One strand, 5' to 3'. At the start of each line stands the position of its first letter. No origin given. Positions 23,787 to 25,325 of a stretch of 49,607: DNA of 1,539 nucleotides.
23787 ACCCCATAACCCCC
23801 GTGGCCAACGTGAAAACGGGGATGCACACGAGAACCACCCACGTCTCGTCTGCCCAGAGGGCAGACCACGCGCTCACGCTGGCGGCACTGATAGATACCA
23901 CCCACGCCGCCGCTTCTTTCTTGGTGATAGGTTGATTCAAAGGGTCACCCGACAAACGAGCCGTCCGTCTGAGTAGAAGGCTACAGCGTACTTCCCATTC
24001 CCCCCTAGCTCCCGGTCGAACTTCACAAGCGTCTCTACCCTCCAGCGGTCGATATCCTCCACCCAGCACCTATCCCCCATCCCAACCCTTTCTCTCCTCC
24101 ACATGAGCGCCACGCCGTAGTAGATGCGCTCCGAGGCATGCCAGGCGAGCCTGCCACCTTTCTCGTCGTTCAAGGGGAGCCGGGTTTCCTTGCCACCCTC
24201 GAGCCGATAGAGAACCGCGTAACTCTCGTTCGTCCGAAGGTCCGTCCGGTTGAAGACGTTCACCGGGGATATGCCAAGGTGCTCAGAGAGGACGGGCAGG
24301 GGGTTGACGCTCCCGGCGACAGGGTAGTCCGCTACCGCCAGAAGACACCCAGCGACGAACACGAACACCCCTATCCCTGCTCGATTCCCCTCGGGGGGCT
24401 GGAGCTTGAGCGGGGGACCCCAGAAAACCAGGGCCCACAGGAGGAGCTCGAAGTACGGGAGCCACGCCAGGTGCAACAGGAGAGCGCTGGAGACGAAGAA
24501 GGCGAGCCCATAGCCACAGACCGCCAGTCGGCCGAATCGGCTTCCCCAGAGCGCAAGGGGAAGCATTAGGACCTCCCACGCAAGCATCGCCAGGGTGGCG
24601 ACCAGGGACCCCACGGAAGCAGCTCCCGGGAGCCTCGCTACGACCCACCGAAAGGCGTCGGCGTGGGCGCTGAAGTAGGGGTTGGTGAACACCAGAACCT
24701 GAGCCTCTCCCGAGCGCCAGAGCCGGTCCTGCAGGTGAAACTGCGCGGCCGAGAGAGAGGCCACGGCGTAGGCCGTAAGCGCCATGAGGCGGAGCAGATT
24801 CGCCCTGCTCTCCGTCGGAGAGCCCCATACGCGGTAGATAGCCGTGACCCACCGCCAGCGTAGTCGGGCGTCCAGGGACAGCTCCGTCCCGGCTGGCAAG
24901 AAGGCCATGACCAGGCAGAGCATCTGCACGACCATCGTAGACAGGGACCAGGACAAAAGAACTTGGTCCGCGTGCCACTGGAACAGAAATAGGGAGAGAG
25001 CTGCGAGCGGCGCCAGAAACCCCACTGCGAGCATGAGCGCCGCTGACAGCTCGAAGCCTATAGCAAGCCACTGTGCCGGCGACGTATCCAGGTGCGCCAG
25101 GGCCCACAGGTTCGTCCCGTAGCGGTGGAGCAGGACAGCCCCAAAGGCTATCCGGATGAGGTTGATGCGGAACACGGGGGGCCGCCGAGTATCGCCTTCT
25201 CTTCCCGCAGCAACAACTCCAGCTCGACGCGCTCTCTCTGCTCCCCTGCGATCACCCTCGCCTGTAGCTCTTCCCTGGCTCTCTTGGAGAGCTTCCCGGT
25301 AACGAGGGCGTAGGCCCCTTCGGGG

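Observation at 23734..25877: Leftward lysogeny-side operon coupling a VRR-NUC nuclease to an HTTM-like polytopic membrane protein and three small membrane or helical proteins: candidate undescribed prophage-encoded system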

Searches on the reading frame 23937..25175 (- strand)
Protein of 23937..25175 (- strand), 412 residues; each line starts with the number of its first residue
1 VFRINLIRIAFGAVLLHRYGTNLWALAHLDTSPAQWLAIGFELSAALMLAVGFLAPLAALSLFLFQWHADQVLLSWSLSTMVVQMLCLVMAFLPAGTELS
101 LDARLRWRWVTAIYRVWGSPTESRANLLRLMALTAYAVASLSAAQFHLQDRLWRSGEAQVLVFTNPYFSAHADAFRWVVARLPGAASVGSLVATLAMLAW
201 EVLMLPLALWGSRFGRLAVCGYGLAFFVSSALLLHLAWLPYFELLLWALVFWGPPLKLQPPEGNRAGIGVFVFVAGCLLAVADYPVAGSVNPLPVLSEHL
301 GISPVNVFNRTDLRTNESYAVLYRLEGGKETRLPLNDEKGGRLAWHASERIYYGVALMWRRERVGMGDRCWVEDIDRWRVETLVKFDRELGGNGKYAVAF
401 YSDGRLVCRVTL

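Call 4: search_protein_families(library=pfam, proteins=[window:23937-25175:-], max_evalue=1)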
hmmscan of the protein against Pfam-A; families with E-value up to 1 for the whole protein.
window:23937-25175:- (412 aa): 0 families

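Call 7: search_dna_similar(query=window:23937-25175:-, collection=phages, mode=protein, max_rows=30, max_evalue=0.01)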
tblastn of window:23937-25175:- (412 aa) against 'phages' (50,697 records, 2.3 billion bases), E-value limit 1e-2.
Records with a match: 2; places in all: 2; records where one place covers at least 80% of the query: 0.
Best place of each record, by identity: <60% 2.
By first word of the organism name: Rhizobium 2.
By host as written in the record: Rhizobium etli N731 1; Rhizobium etli T3_14 1.
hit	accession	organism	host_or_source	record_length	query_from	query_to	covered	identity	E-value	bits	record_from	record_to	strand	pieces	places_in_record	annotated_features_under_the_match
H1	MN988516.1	Rhizobium phage RHph_N28_2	Rhizobium etli N731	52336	1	257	62%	30.3%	2e-16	87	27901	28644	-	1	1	hypothetical protein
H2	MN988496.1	Rhizobium phage RHph_TM3_3_14B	Rhizobium etli T3_14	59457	3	256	62%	29.9%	2e-14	81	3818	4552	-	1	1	hypothetical protein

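Call 8: search_protein_families(library=phrogs, proteins=[window:23937-25175:-], max_evalue=0.1)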
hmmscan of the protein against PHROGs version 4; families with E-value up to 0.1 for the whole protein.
window:23937-25175:- (412 aa): 0 families

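Call 9: search_protein_families(library=ncbifam, proteins=[window:23937-25175:-], max_evalue=1)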
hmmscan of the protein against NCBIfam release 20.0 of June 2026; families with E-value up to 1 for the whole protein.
window:23937-25175:- (412 aa): 0 families

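Call 10: find_homologous_proteins(query=window:23937-25175:-, max_evalue=0.001)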
Query window:23937-25175:- (412 aa): 7 proteins with E <= 0.001 among 8000 candidates.
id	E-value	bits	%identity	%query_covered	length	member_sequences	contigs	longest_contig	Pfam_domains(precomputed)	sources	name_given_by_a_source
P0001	3.6e-273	924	100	100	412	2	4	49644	-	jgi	-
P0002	2.0e-124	434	55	97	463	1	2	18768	-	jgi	jgi:hypothetical protein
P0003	1.5e-111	391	50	97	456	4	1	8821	-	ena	-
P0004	9.1e-111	389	51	97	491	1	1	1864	-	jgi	jgi:hypothetical protein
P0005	6.0e-110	386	51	97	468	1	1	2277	-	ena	-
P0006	7.8e-107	376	50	97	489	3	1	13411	-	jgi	jgi:hypothetical protein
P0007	4.2e-106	373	50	97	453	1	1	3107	-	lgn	-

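Call 11: find_encoding_contigs(protein=P0002, flank=6000, max_places=4)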
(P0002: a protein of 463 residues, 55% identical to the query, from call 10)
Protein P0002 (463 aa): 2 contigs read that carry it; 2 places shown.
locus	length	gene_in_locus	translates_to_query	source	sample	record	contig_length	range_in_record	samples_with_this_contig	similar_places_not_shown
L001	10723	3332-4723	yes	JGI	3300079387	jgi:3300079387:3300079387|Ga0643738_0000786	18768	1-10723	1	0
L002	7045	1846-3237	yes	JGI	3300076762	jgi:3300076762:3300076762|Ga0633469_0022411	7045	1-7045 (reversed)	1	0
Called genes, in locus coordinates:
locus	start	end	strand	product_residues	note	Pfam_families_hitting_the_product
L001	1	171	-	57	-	?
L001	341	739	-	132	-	PF02687:FtsX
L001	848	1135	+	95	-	-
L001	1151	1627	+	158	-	PF00903:Glyoxalase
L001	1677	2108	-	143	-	-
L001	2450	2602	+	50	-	-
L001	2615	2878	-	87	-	-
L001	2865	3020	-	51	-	-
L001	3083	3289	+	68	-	-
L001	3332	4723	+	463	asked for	-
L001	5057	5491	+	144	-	PF07715:Plug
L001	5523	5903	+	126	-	-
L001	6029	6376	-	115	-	PF01022:HTH_5, PF12802:MarR_2 (faint), PF12840:HTH_20, PF13412:HTH_24 (weak)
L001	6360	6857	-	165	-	PF08327:AHSA1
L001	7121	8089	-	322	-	PF02585:PIG-L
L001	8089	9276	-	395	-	PF01436:NHL (faint), PF08450:SGL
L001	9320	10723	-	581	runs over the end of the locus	-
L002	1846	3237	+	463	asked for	-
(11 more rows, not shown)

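Call 12: find_encoding_contigs(protein=P0006, flank=6000, max_places=4)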
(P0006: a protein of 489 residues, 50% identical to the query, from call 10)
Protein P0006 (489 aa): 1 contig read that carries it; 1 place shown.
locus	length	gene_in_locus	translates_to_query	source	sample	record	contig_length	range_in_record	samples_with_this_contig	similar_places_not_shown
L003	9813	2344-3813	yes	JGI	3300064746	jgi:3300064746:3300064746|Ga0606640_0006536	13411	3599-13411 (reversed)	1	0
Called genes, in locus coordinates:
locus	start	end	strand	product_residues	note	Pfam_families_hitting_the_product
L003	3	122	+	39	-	?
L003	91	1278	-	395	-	PF08240:ADH_N, PF00107:ADH_zinc_N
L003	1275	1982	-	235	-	PF10604:Polyketide_cyc2 (weak), PF03364:Polyketide_cyc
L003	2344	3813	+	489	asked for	-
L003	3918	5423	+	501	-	PF02543:Carbam_trans_N, PF16861:Carbam_trans_C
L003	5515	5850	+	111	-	PF12840:HTH_20, PF01022:HTH_5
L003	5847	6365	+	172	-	PF08327:AHSA1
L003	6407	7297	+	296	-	PF00027:cNMP_binding, PF06210:DUF1003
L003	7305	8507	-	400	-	PF00155:Aminotran_1_2 (weak), PF00266:Aminotran_5, PF01053:Cys_Met_Meta_PP (faint)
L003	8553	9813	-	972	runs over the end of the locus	PF00990:GGDEF, PF13185:GAF_2, PF01590:GAF, PF13492:GAF_3, PF00158:Sigma54_activat, PF14532:Sigma54_activ_2, PF07728:AAA_5, PF25601:AAA_lid_14, +2 more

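Call 13: find_encoding_contigs(protein=P0003, flank=6000, max_places=4)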
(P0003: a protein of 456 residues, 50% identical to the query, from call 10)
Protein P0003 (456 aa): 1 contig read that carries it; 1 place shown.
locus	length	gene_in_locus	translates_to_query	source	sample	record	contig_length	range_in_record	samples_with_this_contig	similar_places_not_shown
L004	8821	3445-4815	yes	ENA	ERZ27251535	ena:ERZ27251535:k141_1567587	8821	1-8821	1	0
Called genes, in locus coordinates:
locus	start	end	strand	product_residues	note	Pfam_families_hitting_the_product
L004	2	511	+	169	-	?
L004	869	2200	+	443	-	PF00795:CN_hydrolase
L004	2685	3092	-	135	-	PF01850:PIN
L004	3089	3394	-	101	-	-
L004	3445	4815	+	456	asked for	-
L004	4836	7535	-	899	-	-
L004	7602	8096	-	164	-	-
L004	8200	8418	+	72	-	-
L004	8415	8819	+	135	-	?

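Call 17: search_protein_families(library=pfam, alignment_id=A1, max_evalue=10)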
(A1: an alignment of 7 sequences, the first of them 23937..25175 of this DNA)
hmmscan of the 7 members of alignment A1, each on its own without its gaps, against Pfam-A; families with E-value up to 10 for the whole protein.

A. member 1, window:23937-25175:- (412 aa): 1 family
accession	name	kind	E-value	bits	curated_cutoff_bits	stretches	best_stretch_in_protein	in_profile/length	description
PF07681.17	DoxX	-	5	8.3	23.6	1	31-65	41-75/85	DoxX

B. families by the number of members that match (of 7 scanned): 2 families
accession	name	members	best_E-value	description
PF07681.17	DoxX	3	0.057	DoxX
PF00746.26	Gram_pos_anchor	1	0.24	LPXTG cell wall anchor motif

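Call 18: search_solved_structures(query=A1, max_evalue=10)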
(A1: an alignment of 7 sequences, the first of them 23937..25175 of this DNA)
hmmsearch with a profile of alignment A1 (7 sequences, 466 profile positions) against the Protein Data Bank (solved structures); distinct sequences matched with E-value up to 10: 2.
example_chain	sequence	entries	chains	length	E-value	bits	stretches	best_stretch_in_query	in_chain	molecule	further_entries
1wym_A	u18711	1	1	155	0.41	12.2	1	297-344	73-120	Transgelin-2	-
2wzr_3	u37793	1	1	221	0.81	11.3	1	162-203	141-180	POLYPROTEIN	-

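Call 20: find_related_loci(query=A1, collection=viral_contigs, flank=8000)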
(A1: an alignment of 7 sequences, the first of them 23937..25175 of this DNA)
Query A1 (412 aa) in viral_contigs; peptide patterns used: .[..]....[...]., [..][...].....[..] (x = any residue, [..] = any of these).
218 stretches matched a pattern, but none encodes a relative of the query by tblastn (E <= 1e-3).

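Call 23: search_protein_representatives(alignment_id=A1)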
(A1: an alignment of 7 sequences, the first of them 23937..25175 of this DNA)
Query: 7 sequences, 466 profile positions. Proteins with E-value up to 0.001 (for the whole library): 454; up to 1e-10: 375; up to 1e-30: 145. The best 150 are listed.
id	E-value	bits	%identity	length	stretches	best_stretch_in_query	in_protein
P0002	2.2e-236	801.1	-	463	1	2-458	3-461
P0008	2.9e-91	322.7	-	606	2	12-272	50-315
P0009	4.4e-84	299.0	-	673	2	15-273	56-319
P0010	5.5e-79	282.2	-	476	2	58-272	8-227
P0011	2.1e-74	267.1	-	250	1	12-160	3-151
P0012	1.8e-70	254.2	-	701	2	14-271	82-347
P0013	1.7e-69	250.9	-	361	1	105-454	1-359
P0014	9.1e-69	248.5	-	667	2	13-270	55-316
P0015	8.5e-65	235.4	-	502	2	104-276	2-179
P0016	3.1e-59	217.1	-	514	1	8-446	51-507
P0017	1.2e-56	208.5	-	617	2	14-326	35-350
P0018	1.3e-56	208.4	-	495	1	15-425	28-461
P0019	2.4e-56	207.6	-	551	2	17-269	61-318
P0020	1.9e-55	204.6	-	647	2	15-268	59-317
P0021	2.3e-55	204.3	-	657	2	14-274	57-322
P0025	7.5e-53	196.0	-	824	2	14-277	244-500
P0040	1.9e-45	171.6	-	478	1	17-430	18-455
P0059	2.7e-42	161.3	-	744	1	15-385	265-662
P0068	4.1e-41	157.3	-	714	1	14-429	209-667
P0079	1.4e-38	149.0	-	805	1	13-268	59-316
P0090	2.3e-36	141.7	-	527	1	18-382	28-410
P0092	3.3e-36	141.2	-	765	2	13-268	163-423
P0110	1.4e-34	135.8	-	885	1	15-269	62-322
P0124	4.6e-33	130.8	-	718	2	22-271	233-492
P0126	8.0e-33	130.0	-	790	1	15-285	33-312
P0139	6.8e-32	126.9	-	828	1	14-268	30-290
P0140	7.6e-32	126.8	-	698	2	16-270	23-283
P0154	1.3e-30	122.7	-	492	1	15-382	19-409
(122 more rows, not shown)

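Call 24: search_protein_families(library=pfam, proteins=[P0008, P0016, P0018, P0025, P0040, P0059, P0090, P0110, P0140, P0154], max_evalue=0.01)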
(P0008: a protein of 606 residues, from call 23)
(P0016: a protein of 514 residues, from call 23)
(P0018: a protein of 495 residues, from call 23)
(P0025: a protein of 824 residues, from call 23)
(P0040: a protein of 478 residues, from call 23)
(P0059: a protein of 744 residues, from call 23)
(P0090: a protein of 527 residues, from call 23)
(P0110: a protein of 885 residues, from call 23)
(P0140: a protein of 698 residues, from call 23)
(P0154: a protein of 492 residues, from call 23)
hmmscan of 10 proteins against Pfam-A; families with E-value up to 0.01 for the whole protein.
P0008 (606 aa): 0 families

P0016 (514 aa): 0 families

P0018 (495 aa): 0 families

P0025 (824 aa): 1 family
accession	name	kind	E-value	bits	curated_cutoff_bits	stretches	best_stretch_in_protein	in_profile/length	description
PF04134.17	DCC1-like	-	1.2e-14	55.9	27.8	1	505-615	1-112/113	DCC1-like thiol-disulfide oxidoreductase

P0040 (478 aa): 0 families

P0059 (744 aa): 0 families

P0090 (527 aa): 0 families

P0110 (885 aa): 0 families

P0140 (698 aa): 0 families

P0154 (492 aa): 0 families

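Call 25: predict_structure(alignment_id=A1)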
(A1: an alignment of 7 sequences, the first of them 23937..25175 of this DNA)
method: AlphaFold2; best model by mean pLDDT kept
length: 412 residues; sequences in the alignment: 7
mean_pLDDT: 68.2   pTM: 0.66
mean pLDDT of the five models: 68.2, 68.0, 63.2, 59.7, 53.5
residues with pLDDT >= 90: 7; 70-90: 211; 50-70: 142; < 50: 52
segments of 3 or more residues with pLDDT < 50: 285-311, 313-317, 334-345
pLDDT, mean of each block of 10 residues (from residue 1): 65 82 69 79 89 80 75 60 78 64 69 64 72 79 71 73 67 79 84 84 74 78 84 66 78 67 63 68 46 31 39 50 79 48 45 53 53 70 72 78 70 84
secondary structure, 60 per line:
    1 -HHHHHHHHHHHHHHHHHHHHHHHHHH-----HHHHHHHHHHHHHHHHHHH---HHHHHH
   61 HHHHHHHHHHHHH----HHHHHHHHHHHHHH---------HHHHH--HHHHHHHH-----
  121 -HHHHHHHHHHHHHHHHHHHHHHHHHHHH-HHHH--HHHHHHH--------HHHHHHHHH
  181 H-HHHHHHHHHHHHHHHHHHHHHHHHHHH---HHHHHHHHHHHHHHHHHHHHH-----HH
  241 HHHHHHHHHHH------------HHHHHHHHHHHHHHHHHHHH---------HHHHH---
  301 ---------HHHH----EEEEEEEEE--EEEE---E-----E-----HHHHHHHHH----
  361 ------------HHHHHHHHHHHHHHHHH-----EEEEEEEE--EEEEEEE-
elements in order: H2-27 H33-51 H55-73 H78-91 H101-105 H108-115 H122-149 H151-154 H157-163 H172-181 H183-209 H213-233 H239-251 H264-283 H293-297 H310-313 E318-326 E329-332 H348-356 H373-389 E395-402 E405-411

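Call 28: get_annotated_region(hit=H1, flank=5000)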
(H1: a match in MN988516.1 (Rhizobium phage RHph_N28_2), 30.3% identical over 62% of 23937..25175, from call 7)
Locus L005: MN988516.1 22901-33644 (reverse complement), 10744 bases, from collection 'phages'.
description: Rhizobium phage RHph_N28_2, complete genome.
organism: Rhizobium phage RHph_N28_2 (NCBI taxid 2509584)
taxonomy: Viruses; Duplodnaviria; Heunggongvirae; Uroviricota; Caudoviricetes
host: Rhizobium etli N731; source: agricultural lands; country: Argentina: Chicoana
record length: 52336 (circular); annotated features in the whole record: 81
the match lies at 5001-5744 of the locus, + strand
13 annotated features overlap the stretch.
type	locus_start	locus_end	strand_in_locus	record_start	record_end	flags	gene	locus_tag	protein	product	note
CDS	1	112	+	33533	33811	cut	-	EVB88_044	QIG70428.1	hypothetical protein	-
CDS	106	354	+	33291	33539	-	-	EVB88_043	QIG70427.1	hypothetical protein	-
CDS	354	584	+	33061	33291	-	-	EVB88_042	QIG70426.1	hypothetical protein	-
CDS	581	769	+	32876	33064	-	-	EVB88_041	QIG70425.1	hypothetical protein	-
CDS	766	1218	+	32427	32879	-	-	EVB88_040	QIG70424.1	nuclease SNase-like protein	GO_function: GO:0003676 - nucleic acid binding; GO_function: GO:0016788 - hydrolase activity, acting on ester bonds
CDS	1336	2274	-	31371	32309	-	-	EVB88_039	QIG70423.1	putative acetylesterase protein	-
CDS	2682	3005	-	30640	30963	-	-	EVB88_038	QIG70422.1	DUF1515 domain-containing protein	-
CDS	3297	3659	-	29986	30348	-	-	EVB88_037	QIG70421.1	hypothetical protein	-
CDS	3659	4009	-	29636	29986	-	-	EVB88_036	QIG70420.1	hypothetical protein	-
CDS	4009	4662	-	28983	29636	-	-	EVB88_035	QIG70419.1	glycoside hydrolase family 19 chitinase protein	GO_function: GO:0004568 - chitinase activity; GO_process: GO:0006032 - chitin catabolic process; GO_process: GO:0016998 ...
CDS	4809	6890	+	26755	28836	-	-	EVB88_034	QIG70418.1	hypothetical protein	-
CDS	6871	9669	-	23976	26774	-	-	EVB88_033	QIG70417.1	putative tail fiber protein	-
CDS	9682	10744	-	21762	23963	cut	-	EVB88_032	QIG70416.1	putative tail fiber protein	-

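Call 29: fold_search(model_id=the predicted structure, library=pdb)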
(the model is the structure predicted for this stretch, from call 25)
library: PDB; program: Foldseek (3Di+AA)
matches with E <= 10: 229; with E <= 0.001: 8
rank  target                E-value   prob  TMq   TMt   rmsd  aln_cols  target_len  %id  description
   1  9wf3_A                9.7e-05  1.00  0.45  0.31  11.1       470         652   12  Cryo-EM structure of GGCX-FIX complex (released 2026-04-01)
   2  9l6q_A                2.4e-04  1.00  0.43  0.29  10.8       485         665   12  Vitamin K-dependent gamma-carboxylase in complex with Coagulation factor IX and vitamin K (released 2025-10-08)
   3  9wfc_A                3.3e-04  1.00  0.45  0.30  10.7       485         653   13  Cryo-EM structure of GGCX-MGP complex (released 2026-04-01)
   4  9l21_A                4.5e-04  1.00  0.44  0.29  11.4       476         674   13  cryo-EM structure of Vitamin K-dependent gamma-carboxylase complexed with factor IX (released 2025-10-22)
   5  9bur_A                6.5e-04  1.00  0.44  0.30  11.0       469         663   13  Structure of GGCX-BGP complex (released 2025-01-29)
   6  9l24_A                6.8e-04  1.00  0.41  0.27  12.1       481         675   12  cryo-EM structure of Vitamin K-dependent gamma-carboxylase complexed with Matrix Gla protein (released 2025-10-22)
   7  9bvk_A                9.1e-04  1.00  0.42  0.27  11.6       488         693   12  Vitamin K-dependent gamma-carboxylase with factor IX propeptide and glutamate-rich region and with vitamin K hydroquin (released 2025-01-22)
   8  9l6r_A                9.5e-04  1.00  0.43  0.28  11.7       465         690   12  double-mutant (K217A & K218A) Vitamin K-dependent gamma-carboxylase in complex with Coagulation factor IX and vitamin  (released 2025-10-08)
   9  9bvq_A                1.2e-03  1.00  0.43  0.28  11.4       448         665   13  Vitamin K-dependent gamma-carboxylase with TMG2 propeptide and glutamate-rich region (released 2025-01-22)
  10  9l6s_A                1.3e-03  1.00  0.41  0.27  11.9       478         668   12  double-mutant (K217A & K218A) Vitamin K-dependent gamma-carboxylase in complex with coagulation factors X and vitamin  (released 2025-10-08)
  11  9l20_A                2.0e-03  1.00  0.40  0.27  11.8       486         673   12  cryo-EM structure of Vitamin K-dependent gamma-carboxylase complexed with anisindione (released 2025-10-22)
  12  9l1y_A                3.1e-03  1.00  0.38  0.27  11.4       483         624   13  Vitamin K-dependent gamma-carboxylase apo status (released 2025-10-22)
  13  9mqb_A                3.7e-03  1.00  0.40  0.26  12.2       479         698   12  Vitamin K-dependent gamma-carboxylase with Osteocalcin (mutant) and vitamin K hydroquinone and calcium (released 2025-10-08)
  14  5uen_B                2.9e-01  0.08  0.10  0.10  22.6       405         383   10  Crystal structure of the human adenosine A1 receptor A1AR-bRIL in complex with the covalent antagonist DU172 at 3.2A r (released 2017-03-01)
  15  9iqg_B                4.7e-01  0.12  0.13  0.10  28.1       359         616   13  Cryo-EM structure of MsRv1273c/72c from Mycobacterium smegmatis in the ATP|ADP+Vi-bound Occ (Vi) state (released 2025-05-14)
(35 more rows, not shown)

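Call 31: search_solved_structures(query=A2, max_evalue=10, show_alignments=1)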
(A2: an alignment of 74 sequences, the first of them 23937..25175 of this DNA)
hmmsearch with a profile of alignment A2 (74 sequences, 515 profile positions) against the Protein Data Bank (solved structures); distinct sequences matched with E-value up to 10: 0.

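Call 32: find_encoding_contigs(protein=P0001, flank=10000, max_places=6)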
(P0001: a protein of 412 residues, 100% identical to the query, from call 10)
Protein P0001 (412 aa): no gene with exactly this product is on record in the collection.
